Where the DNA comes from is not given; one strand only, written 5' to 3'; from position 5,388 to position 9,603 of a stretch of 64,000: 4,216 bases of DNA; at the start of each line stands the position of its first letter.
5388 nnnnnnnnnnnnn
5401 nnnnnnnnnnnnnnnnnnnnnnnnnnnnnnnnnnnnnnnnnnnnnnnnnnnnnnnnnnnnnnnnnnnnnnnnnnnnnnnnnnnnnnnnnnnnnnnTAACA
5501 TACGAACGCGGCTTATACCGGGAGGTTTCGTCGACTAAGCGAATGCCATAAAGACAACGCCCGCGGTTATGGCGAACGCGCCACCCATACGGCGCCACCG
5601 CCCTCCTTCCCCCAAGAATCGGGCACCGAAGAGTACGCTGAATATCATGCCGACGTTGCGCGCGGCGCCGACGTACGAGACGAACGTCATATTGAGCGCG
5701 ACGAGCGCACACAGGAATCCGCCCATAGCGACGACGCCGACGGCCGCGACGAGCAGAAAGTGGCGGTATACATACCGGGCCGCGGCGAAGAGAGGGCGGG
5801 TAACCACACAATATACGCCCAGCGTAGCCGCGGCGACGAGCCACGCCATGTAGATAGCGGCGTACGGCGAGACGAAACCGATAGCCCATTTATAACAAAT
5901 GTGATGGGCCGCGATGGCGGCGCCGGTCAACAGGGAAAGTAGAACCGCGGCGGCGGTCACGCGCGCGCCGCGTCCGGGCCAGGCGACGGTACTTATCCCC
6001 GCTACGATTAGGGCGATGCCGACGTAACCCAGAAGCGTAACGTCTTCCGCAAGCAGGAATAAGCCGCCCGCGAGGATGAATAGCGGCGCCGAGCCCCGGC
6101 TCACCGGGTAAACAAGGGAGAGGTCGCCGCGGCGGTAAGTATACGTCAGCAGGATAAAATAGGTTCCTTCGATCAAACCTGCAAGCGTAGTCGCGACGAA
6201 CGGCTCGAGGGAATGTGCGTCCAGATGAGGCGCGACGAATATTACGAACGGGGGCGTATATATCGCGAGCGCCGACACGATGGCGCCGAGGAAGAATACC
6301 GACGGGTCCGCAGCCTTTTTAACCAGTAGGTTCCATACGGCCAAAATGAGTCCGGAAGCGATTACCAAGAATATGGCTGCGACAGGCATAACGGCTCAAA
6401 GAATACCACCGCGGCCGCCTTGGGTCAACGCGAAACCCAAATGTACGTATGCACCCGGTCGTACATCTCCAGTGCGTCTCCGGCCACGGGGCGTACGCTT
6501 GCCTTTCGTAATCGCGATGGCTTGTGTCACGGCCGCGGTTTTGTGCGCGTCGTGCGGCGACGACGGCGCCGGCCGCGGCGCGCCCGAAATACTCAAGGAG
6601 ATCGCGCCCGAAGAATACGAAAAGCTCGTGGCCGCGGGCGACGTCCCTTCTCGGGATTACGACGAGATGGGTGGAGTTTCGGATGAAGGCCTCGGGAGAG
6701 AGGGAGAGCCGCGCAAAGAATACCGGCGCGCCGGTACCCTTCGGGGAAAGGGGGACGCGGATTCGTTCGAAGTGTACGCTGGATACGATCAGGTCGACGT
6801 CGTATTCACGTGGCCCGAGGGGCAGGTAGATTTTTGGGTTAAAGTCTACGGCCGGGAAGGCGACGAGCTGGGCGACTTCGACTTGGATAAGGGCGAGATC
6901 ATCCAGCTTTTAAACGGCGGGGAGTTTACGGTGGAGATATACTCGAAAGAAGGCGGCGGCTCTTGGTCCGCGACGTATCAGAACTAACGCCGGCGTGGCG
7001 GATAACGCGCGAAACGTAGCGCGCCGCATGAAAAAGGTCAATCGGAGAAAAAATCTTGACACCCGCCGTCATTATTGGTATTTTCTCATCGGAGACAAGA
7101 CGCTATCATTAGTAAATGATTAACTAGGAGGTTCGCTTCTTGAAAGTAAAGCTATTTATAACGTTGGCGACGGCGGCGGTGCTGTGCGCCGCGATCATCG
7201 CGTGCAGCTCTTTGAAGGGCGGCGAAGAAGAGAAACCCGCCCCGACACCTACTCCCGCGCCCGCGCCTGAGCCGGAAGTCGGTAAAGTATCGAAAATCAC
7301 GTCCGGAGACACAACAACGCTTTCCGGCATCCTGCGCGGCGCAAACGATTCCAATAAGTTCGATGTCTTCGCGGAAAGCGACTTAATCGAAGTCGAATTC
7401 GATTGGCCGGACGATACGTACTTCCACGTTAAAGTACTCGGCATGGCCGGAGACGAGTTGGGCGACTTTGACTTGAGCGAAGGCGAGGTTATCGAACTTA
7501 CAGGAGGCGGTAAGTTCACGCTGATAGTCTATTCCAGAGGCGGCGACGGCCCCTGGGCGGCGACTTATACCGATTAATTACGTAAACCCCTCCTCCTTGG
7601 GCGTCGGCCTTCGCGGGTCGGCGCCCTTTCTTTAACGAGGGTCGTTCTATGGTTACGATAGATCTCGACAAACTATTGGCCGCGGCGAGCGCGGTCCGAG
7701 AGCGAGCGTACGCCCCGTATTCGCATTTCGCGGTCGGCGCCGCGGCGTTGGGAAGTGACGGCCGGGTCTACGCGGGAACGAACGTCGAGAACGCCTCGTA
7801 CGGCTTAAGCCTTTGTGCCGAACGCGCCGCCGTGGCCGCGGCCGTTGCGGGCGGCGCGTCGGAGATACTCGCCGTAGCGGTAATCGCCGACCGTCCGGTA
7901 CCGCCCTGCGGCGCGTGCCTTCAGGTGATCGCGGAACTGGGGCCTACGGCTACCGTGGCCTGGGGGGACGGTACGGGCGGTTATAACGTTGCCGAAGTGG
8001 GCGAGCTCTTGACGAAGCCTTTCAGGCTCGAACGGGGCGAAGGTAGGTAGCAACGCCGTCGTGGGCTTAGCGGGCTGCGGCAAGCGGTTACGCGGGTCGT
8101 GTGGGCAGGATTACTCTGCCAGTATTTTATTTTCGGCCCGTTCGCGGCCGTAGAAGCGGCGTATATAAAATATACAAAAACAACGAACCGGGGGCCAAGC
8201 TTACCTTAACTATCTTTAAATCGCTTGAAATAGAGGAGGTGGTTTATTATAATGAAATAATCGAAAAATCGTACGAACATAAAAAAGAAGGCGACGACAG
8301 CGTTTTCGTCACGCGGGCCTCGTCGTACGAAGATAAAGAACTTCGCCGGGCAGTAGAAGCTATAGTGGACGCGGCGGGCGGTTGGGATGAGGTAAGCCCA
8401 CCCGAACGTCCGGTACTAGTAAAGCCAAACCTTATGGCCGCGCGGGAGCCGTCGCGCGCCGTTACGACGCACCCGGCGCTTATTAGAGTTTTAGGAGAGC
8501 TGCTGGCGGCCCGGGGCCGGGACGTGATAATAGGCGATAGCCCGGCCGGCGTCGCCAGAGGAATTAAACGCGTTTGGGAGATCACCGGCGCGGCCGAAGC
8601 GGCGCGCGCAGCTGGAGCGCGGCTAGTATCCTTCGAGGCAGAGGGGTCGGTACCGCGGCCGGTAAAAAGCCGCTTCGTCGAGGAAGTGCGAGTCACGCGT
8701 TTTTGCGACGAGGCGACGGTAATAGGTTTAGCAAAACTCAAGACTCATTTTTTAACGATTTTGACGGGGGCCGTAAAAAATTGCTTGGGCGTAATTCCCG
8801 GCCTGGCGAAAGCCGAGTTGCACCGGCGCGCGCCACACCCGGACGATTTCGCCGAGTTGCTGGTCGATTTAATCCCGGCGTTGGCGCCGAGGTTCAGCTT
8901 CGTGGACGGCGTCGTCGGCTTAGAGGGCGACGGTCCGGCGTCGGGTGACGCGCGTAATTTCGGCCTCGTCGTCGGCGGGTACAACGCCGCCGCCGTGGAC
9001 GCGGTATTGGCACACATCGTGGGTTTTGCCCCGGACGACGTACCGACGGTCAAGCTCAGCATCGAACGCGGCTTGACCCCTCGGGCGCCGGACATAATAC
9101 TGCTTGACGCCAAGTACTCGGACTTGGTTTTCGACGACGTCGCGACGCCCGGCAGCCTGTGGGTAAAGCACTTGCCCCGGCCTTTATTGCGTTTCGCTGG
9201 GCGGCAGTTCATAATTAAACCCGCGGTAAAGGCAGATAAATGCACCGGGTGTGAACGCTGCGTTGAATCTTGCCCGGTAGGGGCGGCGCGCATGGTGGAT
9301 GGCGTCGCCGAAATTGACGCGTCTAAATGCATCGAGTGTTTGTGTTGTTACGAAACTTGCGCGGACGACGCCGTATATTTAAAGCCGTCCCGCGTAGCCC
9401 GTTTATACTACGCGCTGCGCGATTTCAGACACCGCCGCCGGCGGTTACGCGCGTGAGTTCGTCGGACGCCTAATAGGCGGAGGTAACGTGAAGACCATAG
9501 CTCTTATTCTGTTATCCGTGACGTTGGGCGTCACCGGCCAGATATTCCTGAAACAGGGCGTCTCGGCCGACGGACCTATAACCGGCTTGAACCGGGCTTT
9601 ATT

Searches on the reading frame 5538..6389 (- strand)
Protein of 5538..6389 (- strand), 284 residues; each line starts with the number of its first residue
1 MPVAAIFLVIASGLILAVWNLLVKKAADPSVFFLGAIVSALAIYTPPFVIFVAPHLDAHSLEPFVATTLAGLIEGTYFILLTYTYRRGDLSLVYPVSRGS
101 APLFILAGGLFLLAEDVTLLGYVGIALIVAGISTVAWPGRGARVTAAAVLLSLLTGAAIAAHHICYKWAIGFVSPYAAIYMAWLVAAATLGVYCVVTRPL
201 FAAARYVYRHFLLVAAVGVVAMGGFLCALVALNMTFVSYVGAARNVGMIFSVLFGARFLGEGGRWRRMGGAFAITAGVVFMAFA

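Call 60: search_protein_families(library=pfam, proteins=[window:5538-6389:-], max_evalue=0.00001)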
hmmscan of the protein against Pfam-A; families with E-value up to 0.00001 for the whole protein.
window:5538-6389:- (284 aa): 1 family
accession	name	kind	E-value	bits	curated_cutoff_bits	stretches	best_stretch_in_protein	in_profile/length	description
PF00892.27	EamA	-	3.4e-13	50.5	28.2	1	148-282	3-134/135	EamA-like transporter family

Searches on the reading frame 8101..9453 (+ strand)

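Call 59: search_protein_families(library=pfam, proteins=[window:8101-9453:+], max_evalue=0.00001)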
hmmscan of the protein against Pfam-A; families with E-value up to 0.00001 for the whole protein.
window:8101-9453:+ (451 aa): 8 families
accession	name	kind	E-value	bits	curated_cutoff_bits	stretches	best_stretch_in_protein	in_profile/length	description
PF04015.17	DUF362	-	1.8e-44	152.6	24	1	105-304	1-199/200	Domain of unknown function (DUF362)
PF14697.11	Fer4_21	-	6.9e-10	39.4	35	0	375-398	35-59/59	4Fe-4S dicluster domain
PF13237.11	Fer4_10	-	5.3e-08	33.1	25.5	1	376-420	4-52/53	4Fe-4S dicluster domain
PF12837.12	Fer4_6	-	2.8e-07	30.6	25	1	373-395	1-23/24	4Fe-4S binding domain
PF00037.32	Fer4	-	4.9e-07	29.7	21.1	1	376-395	3-22/24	4Fe-4S binding domain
PF12838.12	Fer4_7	-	1.1e-06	29.5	27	0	380-423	1-51/52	4Fe-4S dicluster domain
PF12797.12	Fer4_2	-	5.5e-06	26.5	24.5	0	374-393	3-22/22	4Fe-4S binding domain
PF13183.11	Fer4_8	-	9e-06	26.6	27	0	378-394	51-67/68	4Fe-4S dicluster domain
